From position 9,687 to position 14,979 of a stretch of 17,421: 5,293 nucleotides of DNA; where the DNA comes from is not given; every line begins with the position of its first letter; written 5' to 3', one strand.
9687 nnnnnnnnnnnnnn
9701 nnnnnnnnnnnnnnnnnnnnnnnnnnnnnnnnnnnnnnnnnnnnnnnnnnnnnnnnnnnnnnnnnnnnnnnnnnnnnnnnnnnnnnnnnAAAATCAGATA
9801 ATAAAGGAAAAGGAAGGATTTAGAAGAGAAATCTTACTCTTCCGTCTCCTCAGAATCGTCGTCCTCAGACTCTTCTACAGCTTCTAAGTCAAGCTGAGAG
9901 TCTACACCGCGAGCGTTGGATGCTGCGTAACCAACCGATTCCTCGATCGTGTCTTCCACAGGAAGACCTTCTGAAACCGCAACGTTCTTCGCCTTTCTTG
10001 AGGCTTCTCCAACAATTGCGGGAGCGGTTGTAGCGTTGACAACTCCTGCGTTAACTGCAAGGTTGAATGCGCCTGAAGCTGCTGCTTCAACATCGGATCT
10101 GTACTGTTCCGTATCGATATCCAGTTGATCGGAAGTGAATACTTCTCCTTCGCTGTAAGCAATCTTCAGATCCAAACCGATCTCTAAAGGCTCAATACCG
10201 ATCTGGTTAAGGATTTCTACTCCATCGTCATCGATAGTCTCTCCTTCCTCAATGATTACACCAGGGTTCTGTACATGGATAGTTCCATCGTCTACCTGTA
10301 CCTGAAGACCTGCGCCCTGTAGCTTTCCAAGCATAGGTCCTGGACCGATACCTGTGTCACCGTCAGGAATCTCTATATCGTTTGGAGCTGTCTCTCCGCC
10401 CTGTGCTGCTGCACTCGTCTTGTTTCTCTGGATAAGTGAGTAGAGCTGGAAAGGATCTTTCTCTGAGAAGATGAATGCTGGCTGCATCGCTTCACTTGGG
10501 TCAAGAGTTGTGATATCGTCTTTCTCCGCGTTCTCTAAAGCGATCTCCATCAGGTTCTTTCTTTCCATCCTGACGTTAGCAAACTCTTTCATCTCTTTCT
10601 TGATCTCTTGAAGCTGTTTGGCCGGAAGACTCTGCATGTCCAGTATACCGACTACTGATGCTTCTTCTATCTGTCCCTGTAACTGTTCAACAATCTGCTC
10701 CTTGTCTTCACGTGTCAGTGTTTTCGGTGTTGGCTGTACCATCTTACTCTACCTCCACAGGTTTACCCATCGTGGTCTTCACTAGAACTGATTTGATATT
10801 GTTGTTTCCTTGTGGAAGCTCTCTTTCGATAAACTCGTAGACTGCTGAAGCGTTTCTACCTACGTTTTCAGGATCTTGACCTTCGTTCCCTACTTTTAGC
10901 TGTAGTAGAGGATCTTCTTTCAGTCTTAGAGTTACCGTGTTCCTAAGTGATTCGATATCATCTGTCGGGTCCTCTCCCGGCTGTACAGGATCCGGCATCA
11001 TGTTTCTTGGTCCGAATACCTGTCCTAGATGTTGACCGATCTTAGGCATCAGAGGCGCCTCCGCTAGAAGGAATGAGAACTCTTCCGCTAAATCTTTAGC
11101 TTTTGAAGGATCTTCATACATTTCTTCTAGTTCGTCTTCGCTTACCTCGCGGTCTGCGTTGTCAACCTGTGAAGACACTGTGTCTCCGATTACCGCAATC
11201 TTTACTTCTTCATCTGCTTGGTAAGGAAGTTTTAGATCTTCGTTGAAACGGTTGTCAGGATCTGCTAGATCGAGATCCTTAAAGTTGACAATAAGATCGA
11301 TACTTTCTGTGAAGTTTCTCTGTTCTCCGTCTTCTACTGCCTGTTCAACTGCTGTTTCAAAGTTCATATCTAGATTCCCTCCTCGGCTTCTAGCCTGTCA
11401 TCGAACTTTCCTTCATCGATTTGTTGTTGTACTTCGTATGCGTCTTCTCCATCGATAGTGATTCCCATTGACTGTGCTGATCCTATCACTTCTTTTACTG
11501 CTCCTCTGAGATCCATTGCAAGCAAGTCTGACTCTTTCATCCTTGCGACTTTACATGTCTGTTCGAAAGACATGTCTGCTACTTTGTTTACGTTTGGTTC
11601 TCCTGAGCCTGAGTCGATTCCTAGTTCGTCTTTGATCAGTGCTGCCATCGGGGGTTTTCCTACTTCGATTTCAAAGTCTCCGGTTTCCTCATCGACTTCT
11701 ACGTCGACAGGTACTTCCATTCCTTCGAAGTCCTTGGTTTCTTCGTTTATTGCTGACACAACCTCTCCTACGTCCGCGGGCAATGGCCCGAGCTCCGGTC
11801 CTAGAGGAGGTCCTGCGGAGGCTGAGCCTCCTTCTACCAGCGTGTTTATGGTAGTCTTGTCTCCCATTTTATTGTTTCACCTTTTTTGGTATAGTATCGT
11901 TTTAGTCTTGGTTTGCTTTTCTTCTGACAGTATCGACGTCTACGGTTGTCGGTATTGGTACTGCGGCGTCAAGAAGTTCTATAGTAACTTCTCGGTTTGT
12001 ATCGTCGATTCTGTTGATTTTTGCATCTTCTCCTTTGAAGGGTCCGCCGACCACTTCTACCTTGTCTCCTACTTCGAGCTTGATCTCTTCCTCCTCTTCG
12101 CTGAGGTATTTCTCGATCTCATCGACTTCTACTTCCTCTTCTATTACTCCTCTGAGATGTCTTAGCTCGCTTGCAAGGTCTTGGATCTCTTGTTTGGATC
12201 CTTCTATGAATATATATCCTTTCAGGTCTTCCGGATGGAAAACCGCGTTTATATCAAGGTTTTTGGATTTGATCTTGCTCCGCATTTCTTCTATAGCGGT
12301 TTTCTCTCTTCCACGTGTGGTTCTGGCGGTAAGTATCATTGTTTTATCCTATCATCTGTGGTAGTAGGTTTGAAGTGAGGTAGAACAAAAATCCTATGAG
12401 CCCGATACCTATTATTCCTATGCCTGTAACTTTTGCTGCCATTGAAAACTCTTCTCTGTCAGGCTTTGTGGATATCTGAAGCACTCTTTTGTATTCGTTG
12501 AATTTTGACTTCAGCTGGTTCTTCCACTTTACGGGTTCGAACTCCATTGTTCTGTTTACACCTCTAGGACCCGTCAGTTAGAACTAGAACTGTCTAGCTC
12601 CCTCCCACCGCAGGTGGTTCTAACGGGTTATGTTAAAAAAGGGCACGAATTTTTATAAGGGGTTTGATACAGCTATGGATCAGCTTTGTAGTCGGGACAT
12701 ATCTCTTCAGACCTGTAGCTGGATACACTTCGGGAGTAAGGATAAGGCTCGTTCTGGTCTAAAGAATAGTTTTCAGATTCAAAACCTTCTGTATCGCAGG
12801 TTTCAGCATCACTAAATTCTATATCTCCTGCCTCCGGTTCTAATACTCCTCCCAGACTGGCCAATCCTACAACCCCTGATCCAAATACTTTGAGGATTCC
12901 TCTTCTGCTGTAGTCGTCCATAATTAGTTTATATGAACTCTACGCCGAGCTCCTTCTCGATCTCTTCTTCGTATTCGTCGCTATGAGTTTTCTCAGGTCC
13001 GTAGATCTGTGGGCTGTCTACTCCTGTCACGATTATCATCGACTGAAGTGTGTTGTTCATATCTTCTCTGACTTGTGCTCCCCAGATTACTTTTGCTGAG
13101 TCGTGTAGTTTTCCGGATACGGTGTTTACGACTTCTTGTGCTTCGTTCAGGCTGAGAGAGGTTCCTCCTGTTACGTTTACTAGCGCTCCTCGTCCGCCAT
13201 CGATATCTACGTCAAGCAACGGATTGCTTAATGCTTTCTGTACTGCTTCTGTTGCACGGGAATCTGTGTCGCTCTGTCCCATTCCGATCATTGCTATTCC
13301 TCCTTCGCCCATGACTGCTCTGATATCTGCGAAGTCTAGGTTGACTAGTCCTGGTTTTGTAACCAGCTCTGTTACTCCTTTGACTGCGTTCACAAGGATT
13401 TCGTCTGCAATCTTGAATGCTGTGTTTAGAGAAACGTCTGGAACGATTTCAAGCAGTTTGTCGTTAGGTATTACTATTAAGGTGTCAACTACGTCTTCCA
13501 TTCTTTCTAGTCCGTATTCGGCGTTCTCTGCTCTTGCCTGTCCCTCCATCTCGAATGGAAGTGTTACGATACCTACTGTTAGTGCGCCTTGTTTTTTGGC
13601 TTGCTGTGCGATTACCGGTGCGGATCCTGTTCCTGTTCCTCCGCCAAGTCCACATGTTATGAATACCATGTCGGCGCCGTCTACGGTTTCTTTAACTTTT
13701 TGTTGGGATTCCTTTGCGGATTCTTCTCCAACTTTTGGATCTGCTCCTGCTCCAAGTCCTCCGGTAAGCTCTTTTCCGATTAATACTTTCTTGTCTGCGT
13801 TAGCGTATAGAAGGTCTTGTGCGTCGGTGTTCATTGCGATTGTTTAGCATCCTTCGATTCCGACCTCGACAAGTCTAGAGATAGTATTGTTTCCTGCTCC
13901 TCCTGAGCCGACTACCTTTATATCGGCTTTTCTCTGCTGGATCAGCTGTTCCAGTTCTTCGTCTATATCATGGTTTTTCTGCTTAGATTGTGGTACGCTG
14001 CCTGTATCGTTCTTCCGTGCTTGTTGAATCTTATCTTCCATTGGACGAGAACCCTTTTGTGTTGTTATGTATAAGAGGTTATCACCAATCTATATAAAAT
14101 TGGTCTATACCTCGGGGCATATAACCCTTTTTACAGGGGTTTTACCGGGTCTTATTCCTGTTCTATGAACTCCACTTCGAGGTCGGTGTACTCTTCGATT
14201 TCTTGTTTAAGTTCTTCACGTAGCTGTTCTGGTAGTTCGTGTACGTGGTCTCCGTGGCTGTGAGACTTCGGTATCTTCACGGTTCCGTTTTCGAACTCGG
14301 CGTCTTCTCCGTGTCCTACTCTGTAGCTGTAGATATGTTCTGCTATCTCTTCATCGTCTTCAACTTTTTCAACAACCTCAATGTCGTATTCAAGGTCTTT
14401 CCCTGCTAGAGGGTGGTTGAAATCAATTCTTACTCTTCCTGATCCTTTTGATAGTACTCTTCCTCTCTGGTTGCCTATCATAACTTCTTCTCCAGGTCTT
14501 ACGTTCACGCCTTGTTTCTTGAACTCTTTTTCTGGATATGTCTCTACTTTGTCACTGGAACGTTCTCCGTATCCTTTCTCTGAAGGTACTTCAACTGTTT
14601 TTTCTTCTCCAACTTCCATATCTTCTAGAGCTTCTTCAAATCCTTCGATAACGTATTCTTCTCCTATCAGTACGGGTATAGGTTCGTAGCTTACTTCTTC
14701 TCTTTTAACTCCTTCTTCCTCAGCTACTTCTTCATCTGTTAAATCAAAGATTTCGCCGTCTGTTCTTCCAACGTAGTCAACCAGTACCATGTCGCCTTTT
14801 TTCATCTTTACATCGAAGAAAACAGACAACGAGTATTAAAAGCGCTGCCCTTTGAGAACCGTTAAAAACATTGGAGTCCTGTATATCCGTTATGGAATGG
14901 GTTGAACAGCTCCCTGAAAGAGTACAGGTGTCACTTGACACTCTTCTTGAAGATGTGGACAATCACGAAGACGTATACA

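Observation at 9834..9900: P0 (L10) ends in an acidic stretch but lacks the hydrophobic C-terminal tail it normally shares with P1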

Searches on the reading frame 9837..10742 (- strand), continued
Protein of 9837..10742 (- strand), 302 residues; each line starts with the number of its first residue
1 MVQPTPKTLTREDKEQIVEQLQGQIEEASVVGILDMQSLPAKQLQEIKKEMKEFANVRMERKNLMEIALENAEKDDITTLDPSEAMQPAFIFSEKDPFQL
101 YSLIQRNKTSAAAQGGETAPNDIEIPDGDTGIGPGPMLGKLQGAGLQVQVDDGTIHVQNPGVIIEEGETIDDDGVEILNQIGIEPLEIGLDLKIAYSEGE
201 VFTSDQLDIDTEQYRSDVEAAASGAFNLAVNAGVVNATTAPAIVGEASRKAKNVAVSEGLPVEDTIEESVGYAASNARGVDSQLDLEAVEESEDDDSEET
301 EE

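Call 67: search_solved_structures(query=P0144, show_alignments=1, max_evalue=1e-30)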
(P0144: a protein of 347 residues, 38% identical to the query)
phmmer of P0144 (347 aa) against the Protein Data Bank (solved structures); distinct sequences matched with E-value up to 1e-30: 8.
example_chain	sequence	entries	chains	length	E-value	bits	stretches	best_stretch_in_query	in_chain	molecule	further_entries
9l9c_Z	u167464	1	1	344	8.6e-98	331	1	5-336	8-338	Large ribosomal subunit protein uL10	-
3cc2_G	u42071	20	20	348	2.3e-96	326.3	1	4-346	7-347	50S ribosomal protein L10E | 50S ribosomal protein L10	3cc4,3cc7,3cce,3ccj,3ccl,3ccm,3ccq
1jj2_G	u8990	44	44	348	2e-95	323.3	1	4-346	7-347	RIBOSOMAL PROTEIN L10 | Acidic ribosomal protein P0 homolog | 50S RIBOSOMAL PROTEIN L10E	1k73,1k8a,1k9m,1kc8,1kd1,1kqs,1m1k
4v9f_G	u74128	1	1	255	1.3e-68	235.1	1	5-209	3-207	50S ribosomal protein L10E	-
4v6u_Bk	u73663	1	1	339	1.3e-60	208.8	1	9-328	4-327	Acidic ribosomal protein P0 homolog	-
3a1y_G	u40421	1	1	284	3.5e-52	181.2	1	9-282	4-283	Acidic ribosomal protein P0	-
4v4n_Ak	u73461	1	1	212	6.1e-43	150.8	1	12-213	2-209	50S ribosomal protein P0/L10E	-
3jsy_A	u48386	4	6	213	6.1e-42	147.5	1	11-215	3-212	Acidic ribosomal protein P0 homolog | 50S ribosomal protein L10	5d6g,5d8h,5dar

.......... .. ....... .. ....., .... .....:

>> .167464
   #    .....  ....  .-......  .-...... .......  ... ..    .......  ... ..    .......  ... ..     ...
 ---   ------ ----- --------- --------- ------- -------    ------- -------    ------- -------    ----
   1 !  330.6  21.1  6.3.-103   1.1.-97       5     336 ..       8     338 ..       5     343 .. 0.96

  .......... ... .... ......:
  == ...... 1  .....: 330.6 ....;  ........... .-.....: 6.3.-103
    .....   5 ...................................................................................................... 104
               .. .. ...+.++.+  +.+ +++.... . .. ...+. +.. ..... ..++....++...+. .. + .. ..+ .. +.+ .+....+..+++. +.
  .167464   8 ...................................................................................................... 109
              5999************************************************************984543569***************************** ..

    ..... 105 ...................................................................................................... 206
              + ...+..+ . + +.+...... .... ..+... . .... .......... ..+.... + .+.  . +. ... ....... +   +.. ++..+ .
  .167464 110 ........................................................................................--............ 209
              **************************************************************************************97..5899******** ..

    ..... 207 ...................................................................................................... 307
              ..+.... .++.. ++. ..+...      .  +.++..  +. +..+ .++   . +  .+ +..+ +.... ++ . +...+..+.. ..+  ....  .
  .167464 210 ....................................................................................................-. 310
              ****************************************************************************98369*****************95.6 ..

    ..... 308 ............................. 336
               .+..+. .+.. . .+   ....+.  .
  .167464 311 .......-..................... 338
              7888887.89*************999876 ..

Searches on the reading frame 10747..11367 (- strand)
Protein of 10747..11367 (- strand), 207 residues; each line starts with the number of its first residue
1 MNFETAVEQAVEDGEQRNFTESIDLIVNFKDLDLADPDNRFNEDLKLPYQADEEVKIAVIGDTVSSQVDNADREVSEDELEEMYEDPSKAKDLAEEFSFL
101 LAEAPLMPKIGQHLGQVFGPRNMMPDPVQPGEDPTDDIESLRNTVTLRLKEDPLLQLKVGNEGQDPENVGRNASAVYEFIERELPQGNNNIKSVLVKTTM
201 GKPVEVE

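Call 6: search_protein_families(library=pfam, proteins=[window:10747-11367:-], max_evalue=0.01)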
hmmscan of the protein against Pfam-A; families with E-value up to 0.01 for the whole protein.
window:10747-11367:- (207 aa): 1 family
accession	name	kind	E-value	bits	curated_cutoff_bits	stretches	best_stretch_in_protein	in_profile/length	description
PF00687.26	Ribosomal_L1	-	2.1e-42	145.4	32.2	1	15-201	5-197/198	Ribosomal protein L1p/L10e family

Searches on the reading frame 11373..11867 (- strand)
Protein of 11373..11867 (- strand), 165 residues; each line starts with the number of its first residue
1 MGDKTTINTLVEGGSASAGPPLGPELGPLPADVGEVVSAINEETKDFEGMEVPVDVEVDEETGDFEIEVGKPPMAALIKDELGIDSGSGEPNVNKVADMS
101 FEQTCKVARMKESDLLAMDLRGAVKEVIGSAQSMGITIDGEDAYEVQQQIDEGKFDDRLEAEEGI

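Call 6: search_protein_families(library=pfam, proteins=[window:11373-11867:-], max_evalue=0.01)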
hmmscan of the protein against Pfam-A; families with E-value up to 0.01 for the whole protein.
window:11373-11867:- (165 aa): 2 families
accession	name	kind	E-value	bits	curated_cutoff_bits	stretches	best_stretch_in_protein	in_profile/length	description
PF00298.24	Ribosomal_L11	-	1.7e-21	76.8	21.4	1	71-138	2-69/69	Ribosomal protein L11, RNA binding domain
PF03946.19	Ribosomal_L11_N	-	1.2e-17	63.8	32.9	1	7-59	1-53/58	Ribosomal protein L11, N-terminal domain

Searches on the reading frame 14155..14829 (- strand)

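Call 48: search_protein_families(library=pfam, proteins=[window:14155-14829:-], max_evalue=0.001)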
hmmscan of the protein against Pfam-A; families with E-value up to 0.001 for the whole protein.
window:14155-14829:- (225 aa): 2 families
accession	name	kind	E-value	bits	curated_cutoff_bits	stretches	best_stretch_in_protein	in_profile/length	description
PF00254.34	FKBP_C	-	8.9e-15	55.2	21.1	1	8-95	4-79/94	FKBP-type peptidyl-prolyl cis-trans isomerase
PF22199.2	FKBP26_IF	-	1.4e-13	51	27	1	99-141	4-46/46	FKBP26, IF domain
